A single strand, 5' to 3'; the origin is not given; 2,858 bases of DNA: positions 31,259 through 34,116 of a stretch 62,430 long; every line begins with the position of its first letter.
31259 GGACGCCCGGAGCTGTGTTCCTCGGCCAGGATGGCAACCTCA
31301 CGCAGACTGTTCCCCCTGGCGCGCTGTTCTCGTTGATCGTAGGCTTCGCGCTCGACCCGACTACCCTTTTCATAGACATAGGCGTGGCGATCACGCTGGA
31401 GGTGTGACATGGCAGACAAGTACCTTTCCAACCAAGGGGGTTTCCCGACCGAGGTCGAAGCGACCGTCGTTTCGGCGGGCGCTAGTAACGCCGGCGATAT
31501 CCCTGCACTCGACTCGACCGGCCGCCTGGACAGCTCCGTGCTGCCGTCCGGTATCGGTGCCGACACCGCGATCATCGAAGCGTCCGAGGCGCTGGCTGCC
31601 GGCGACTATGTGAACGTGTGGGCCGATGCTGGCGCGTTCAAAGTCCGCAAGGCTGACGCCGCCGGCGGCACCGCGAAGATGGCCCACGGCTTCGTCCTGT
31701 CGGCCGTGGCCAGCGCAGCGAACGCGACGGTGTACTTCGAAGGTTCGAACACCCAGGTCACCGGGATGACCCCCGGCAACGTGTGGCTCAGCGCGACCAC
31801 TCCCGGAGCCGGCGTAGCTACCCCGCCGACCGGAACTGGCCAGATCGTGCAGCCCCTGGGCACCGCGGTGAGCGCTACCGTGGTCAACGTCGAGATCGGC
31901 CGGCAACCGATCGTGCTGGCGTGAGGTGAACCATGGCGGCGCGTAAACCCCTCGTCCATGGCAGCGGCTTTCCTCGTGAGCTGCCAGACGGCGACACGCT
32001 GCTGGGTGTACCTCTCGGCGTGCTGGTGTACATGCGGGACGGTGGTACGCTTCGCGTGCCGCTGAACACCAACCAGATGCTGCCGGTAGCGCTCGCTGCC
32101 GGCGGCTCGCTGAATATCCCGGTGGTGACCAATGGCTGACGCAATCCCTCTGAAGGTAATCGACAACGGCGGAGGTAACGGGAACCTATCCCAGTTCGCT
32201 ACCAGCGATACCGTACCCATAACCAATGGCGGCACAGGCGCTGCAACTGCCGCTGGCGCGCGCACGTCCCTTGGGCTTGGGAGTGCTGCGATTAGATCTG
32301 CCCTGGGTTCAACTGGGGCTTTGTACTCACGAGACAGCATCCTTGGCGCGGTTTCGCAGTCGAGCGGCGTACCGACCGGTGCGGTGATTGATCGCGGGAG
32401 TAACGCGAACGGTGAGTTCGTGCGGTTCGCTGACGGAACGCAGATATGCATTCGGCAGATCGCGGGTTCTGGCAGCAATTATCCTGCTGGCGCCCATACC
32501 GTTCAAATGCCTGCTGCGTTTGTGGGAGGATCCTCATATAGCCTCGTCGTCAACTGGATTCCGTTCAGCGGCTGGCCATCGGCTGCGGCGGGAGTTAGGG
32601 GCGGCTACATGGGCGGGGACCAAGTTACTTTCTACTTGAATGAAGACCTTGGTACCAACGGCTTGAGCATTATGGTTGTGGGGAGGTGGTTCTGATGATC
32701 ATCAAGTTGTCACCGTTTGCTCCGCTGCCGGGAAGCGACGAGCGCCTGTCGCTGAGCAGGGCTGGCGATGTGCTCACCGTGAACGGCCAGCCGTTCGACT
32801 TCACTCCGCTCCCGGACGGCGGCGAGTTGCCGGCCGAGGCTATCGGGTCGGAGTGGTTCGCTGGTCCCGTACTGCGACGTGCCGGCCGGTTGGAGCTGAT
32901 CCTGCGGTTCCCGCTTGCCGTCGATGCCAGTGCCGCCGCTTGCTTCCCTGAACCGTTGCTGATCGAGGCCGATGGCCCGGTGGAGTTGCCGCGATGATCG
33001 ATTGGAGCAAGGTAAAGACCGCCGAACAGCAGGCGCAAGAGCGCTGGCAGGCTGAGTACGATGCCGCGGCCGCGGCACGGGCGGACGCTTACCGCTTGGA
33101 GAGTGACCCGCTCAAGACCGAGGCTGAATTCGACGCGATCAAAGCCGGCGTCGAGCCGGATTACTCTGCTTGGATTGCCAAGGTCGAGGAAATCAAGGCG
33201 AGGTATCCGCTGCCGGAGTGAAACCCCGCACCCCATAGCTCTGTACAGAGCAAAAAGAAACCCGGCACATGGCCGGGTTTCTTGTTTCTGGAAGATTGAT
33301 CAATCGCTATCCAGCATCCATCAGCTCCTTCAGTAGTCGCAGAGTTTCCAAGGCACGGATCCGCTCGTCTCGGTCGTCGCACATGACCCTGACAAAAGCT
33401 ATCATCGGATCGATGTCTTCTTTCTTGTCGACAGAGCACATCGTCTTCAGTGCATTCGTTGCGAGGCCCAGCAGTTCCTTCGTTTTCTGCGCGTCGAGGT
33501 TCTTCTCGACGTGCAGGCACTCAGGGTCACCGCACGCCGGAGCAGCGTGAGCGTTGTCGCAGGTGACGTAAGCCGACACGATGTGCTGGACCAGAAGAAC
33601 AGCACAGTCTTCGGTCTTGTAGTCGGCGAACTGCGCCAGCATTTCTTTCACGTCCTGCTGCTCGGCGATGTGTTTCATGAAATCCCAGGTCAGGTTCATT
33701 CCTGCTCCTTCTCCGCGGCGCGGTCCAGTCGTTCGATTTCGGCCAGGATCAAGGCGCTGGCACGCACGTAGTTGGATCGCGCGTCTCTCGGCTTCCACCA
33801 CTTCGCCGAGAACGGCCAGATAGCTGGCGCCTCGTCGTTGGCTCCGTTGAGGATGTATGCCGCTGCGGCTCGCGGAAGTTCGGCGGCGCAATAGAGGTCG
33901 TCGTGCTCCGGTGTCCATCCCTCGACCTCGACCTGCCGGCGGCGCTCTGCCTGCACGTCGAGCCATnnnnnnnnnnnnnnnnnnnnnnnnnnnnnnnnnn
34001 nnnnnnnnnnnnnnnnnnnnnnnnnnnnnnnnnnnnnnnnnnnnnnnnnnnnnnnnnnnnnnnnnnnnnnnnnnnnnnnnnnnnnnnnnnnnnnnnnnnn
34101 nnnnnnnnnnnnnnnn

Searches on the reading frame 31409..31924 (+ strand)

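Call 65: search_protein_families(library=phrogs, proteins=[window:31409-31924:+], max_evalue=0.00001)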
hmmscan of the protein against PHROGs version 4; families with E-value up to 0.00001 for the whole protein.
window:31409-31924:+ (171 aa): 1 family
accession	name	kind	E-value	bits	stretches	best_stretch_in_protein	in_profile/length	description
phrog_4368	-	unknown function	1.2e-19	70.9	1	14-168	81-237/840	-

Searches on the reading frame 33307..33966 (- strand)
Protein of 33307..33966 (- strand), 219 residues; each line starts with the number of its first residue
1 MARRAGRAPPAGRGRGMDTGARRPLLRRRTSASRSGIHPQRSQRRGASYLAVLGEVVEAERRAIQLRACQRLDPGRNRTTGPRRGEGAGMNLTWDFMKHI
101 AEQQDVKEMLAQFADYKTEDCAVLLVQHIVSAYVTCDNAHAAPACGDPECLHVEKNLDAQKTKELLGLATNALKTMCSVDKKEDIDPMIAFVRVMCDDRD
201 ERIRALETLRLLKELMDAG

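Call 65: search_protein_families(library=phrogs, proteins=[window:33307-33966:-], max_evalue=0.00001)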
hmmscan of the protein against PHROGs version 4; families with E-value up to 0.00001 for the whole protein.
window:33307-33966:- (219 aa): 1 family
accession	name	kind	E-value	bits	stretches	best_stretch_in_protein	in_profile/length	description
phrog_38675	-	unknown function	8.4e-38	130.2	1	90-217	1-130/130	-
